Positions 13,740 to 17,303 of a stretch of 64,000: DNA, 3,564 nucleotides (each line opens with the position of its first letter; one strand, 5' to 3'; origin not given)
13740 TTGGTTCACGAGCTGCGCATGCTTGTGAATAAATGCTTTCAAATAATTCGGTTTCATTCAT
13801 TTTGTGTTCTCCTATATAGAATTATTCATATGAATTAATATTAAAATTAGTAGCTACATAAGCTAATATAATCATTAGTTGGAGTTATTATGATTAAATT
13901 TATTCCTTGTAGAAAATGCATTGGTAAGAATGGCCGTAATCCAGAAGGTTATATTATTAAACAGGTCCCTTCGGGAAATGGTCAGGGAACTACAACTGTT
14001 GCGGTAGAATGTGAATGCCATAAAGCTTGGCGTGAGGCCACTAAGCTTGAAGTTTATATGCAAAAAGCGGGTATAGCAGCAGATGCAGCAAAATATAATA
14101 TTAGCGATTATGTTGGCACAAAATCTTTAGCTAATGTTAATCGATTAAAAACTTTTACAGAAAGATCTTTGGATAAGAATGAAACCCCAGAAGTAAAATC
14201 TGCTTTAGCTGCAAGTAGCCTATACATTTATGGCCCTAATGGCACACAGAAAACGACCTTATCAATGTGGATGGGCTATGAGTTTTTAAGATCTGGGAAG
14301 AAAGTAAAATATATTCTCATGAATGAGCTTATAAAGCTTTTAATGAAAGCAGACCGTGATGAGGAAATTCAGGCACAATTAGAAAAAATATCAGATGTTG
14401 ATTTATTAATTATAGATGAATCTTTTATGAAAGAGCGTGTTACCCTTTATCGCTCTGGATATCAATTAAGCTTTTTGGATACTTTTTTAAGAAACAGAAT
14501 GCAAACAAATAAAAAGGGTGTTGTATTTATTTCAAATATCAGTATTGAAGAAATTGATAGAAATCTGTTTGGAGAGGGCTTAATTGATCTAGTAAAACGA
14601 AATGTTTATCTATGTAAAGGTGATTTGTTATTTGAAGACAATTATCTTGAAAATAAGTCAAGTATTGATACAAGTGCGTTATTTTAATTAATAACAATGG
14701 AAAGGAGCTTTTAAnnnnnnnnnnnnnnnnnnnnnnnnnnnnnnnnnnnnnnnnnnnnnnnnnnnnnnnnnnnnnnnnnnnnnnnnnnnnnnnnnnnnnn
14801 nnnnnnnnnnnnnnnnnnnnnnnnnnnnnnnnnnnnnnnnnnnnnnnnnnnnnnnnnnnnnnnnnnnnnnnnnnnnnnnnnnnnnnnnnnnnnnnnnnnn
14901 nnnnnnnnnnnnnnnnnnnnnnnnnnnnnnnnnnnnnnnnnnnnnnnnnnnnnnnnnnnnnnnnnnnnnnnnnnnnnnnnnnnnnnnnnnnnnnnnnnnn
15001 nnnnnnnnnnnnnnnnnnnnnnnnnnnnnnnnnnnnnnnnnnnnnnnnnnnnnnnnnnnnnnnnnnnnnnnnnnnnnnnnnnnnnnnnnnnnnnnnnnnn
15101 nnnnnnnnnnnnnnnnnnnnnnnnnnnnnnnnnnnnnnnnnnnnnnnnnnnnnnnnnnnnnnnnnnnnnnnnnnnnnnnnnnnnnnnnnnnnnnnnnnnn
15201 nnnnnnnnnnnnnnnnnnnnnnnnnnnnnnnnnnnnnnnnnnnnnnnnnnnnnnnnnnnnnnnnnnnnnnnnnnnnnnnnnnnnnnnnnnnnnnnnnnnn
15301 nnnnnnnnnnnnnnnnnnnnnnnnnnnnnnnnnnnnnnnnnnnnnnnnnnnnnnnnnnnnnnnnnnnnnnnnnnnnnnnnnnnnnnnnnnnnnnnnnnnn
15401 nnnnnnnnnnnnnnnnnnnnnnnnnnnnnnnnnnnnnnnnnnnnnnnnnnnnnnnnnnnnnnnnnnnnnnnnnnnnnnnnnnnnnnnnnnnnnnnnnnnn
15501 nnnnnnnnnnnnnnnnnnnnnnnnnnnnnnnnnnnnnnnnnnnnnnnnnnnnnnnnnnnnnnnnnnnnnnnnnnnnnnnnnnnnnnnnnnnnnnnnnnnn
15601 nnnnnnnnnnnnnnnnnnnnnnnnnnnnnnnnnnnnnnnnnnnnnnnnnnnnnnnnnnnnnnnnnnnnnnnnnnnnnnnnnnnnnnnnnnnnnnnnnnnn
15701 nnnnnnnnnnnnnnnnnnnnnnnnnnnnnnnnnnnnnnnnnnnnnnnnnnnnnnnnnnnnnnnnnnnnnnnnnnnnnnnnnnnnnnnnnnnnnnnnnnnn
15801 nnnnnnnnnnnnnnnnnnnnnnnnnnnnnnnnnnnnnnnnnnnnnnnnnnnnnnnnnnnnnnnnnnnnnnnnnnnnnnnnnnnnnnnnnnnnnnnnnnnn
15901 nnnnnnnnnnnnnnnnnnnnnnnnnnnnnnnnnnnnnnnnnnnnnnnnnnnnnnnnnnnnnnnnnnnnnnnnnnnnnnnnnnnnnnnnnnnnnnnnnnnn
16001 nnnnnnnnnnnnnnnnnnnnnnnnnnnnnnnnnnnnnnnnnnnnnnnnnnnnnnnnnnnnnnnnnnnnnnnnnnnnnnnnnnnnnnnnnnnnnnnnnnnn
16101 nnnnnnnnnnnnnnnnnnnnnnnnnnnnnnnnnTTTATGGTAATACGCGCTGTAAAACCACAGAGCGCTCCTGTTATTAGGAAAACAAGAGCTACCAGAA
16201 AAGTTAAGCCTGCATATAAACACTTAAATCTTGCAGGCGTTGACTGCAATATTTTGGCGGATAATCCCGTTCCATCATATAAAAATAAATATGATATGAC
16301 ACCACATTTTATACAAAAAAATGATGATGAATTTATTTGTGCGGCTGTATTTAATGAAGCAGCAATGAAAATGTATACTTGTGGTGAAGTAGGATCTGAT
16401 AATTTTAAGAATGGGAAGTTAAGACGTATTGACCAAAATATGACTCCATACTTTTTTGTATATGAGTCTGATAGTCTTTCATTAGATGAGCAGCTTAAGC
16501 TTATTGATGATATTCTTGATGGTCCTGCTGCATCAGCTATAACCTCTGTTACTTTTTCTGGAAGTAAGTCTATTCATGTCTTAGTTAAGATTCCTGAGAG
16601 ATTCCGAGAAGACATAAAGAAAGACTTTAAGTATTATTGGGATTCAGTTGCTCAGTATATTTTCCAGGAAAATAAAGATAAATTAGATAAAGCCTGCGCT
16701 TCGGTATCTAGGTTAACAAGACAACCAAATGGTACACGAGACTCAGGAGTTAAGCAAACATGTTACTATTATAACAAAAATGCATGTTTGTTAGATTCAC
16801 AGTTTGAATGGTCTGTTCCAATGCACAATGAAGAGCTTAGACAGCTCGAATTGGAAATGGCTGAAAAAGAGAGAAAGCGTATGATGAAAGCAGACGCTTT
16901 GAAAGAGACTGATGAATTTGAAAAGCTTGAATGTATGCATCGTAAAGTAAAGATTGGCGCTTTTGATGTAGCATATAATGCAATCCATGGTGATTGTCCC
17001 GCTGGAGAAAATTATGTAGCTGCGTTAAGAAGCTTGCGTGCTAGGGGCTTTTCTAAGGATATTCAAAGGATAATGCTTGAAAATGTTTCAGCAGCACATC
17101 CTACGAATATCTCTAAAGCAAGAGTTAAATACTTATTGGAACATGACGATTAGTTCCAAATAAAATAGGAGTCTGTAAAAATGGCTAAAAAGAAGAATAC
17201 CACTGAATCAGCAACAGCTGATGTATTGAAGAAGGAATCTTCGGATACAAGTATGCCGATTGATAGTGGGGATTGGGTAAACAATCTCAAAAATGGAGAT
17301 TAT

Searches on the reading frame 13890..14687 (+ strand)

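Call 94: search_protein_families(library=phrogs, proteins=[window:13890-14687:+], max_evalue=0.00001)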
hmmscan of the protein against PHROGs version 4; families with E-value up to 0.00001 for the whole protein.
window:13890-14687:+ (265 aa): 3 families
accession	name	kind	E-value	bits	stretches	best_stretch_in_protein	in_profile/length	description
phrog_50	-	DNA, RNA and nucleotide metabolism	3e-23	83.7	1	17-238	284-496/570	DnaC-like helicase loader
phrog_27475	-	unknown function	9.2e-11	41.9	1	113-178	447-513/599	-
phrog_3277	-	DNA, RNA and nucleotide metabolism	1e-08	36.2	1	109-233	11-136/168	DnaC-like helicase loader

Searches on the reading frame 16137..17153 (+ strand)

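Call 94: search_protein_families(library=phrogs, proteins=[window:16137-17153:+], max_evalue=0.00001)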
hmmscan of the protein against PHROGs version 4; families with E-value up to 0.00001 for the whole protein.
window:16137-17153:+ (338 aa): 1 family
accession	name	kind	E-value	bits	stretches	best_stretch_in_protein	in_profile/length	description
phrog_2597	-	DNA, RNA and nucleotide metabolism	1e-08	35.2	1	99-225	215-331/747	DNA primase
